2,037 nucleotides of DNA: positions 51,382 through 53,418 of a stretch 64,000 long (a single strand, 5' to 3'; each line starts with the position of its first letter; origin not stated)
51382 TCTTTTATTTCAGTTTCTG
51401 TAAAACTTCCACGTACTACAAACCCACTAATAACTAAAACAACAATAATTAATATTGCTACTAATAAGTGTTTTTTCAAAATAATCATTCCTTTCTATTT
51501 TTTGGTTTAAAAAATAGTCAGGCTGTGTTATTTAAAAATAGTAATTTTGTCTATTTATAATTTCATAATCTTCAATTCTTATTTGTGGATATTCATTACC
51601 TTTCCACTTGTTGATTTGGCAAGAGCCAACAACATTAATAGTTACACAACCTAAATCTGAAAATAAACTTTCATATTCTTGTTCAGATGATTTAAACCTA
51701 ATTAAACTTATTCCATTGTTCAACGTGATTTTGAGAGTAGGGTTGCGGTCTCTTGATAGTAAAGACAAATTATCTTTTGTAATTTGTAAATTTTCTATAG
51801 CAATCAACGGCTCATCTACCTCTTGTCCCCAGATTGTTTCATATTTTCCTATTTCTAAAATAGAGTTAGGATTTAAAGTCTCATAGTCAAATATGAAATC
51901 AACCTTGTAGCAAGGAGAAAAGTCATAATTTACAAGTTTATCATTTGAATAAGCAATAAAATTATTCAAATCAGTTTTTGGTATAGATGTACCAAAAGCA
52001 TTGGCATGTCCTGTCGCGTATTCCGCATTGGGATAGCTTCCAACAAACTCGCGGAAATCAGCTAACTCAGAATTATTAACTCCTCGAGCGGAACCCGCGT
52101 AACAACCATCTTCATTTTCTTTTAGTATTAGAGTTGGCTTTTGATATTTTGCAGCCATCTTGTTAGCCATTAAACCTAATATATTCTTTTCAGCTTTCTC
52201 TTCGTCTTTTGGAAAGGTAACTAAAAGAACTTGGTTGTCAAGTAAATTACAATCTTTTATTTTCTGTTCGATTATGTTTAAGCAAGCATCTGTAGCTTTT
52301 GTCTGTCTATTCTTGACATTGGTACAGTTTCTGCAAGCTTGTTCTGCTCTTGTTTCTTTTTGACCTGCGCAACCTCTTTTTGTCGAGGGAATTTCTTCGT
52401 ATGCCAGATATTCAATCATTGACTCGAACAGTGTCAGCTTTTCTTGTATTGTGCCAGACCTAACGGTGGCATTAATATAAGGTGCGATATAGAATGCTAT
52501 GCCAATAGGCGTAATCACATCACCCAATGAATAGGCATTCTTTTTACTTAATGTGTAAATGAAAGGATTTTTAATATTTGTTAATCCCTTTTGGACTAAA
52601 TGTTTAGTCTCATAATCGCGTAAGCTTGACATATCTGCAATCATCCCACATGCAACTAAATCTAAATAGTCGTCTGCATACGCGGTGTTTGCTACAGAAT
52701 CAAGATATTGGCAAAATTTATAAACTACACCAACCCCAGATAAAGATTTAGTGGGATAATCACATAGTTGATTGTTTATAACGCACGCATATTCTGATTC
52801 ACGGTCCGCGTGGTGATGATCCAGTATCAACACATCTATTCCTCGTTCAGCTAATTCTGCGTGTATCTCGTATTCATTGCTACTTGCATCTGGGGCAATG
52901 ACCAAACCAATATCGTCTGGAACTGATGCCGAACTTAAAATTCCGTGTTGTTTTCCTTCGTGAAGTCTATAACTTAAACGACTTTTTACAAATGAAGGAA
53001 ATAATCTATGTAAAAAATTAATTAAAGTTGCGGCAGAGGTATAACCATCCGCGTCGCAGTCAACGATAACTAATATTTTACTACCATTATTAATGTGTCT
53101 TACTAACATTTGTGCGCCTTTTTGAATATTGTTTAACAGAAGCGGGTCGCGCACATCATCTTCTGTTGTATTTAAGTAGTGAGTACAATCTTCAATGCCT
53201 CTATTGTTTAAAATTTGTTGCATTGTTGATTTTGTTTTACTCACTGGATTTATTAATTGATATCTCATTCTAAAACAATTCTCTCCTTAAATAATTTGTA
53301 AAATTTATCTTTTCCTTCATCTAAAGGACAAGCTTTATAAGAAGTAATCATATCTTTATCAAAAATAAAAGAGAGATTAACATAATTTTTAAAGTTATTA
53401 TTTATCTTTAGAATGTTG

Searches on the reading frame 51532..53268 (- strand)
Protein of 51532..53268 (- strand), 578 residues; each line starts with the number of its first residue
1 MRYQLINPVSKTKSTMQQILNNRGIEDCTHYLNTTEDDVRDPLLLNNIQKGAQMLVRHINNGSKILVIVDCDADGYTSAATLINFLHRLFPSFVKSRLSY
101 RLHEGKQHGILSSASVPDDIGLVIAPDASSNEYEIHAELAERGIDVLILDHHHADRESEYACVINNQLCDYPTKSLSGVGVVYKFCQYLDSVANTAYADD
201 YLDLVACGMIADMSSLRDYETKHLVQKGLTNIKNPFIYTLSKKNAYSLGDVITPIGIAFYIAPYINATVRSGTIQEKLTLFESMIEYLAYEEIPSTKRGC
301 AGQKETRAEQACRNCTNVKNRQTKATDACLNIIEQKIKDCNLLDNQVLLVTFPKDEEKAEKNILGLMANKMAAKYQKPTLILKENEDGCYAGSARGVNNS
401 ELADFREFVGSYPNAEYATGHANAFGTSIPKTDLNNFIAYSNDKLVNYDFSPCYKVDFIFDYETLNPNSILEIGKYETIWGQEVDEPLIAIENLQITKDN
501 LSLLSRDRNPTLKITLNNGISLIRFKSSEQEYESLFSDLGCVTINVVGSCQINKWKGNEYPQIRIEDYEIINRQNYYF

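Call 71: search_protein_families(library=pfam, proteins=[window:51532-53268:-], max_evalue=0.001)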
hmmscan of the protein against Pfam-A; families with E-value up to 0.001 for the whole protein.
window:51532-53268:- (578 aa): 3 families
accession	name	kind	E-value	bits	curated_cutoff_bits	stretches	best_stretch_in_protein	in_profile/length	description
PF01368.27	DHH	-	2e-15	57.6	28.1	1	64-209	1-125/125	DHH family, N-terminal domain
PF17768.7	RecJ_OB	-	1e-09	38.9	27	1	457-567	2-107/107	RecJ OB domain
PF02272.25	DHHA1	-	1.6e-05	25.7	25.9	1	348-444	5-99/102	DHHA1 domain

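Call 92: search_dna_similar(query=window:51532-53268:-, collection=phages, mode=protein, max_rows=15)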
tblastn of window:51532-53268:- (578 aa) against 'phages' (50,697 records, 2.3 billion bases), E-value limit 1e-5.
Records with a match: 226; places in all: 226; records where one place covers at least 80% of the query: 193.
Best place of each record, by identity: <60% 226.
By first word of the organism name: Bacillus 61; Staphylococcus 46; Lactococcus 29; Enterococcus 20; Lactobacillus 18; Bacteriophage 18; Enterocloster 6; Listeria 5; Mammaliicoccus 4; Geobacillus 3; and 12 more.
By host as written in the record: - 28; Lactococcus lactis 19; Staphylococcus sp. 17; Bacillus subtilis BEST7003 11; Bacillus anthracis Sterne 10; Lactobacillus plantarum 8; Bacillus subtilis 7; Bacillus anthracis 7; and 67 more.
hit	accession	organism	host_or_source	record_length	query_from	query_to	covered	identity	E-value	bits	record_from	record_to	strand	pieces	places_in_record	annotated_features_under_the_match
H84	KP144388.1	Geobacillus virus E3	failed fermentation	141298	1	567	98%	40.5%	3e-119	394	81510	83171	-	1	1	putative single stranded DNA exonuclease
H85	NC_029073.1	Geobacillus virus E3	failed fermentation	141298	1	567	98%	40.5%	3e-119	394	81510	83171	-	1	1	RecJ-like ssDNA exonuclease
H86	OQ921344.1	Bacillus phage SPbetaL4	Bacillus subtilis BEST7003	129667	1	571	99%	36.4%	3e-106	356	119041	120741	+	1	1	hypothetical protein (x2)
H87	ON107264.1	Bacillus phage BUCT083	Bacillus subtilis subsp. subtilis str. ...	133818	1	571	99%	36.0%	3e-105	354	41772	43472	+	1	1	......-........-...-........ exonuclease | hypothetical protein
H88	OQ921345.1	Bacillus phage SPbetaL5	Bacillus subtilis BEST7003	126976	1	571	99%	36.0%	3e-105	353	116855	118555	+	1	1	hypothetical protein (x2)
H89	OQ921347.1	Bacillus phage SPbetaL7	Bacillus subtilis BEST7003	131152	1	571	99%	36.0%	3e-105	353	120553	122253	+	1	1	hypothetical protein (x2)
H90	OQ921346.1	Bacillus phage SPbetaL6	Bacillus subtilis BEST7003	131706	1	571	99%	36.0%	3e-105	353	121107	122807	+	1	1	hypothetical protein (x2)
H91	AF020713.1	Bacillus phage SPBc2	-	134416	1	571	99%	36.0%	3e-105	353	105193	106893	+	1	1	yorK: putative ss-DNA-specific endonuclease | yorJ: hypothetical protein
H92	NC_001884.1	Bacillus phage SPBc2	Bacillus subtilis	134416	1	571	99%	36.0%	3e-105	353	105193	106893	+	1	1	yorK: RecJ-like ssDNA exonuclease | yorJ: hypothetical protein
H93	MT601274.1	Bacillus phage vB_BsuS-Goe13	Bacillus subtilis Delta6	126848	1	571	99%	35.9%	3e-105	353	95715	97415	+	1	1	yorK: putative ssDNA-specific endonuclease | hypothetical: hypothetical protein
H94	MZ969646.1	Bacillus phage BUCT082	Bacillus subtilis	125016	1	571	99%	35.9%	4e-105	353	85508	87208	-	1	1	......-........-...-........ exonuclease | hypothetical protein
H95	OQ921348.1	Bacillus phage SPbetaL8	Bacillus subtilis BEST7003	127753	1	571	99%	35.9%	4e-105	353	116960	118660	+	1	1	hypothetical protein (x2)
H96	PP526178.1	Bacillus phage phi3T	Bacillus subtilis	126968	1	571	99%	35.9%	1e-104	352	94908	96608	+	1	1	record has no annotation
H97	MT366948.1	Bacillus phage Hyb3phi3Ts-SPbeta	Bacillus subtilis subsp. subtilis str. ...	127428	1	571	99%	35.9%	1e-104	352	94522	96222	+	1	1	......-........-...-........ exonuclease | putative DNA replication initiation protein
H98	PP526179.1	Bacillus phage phi3T-SPBeta hybrid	Bacillus subtilis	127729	1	571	99%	35.9%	1e-104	352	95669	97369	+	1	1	record has no annotation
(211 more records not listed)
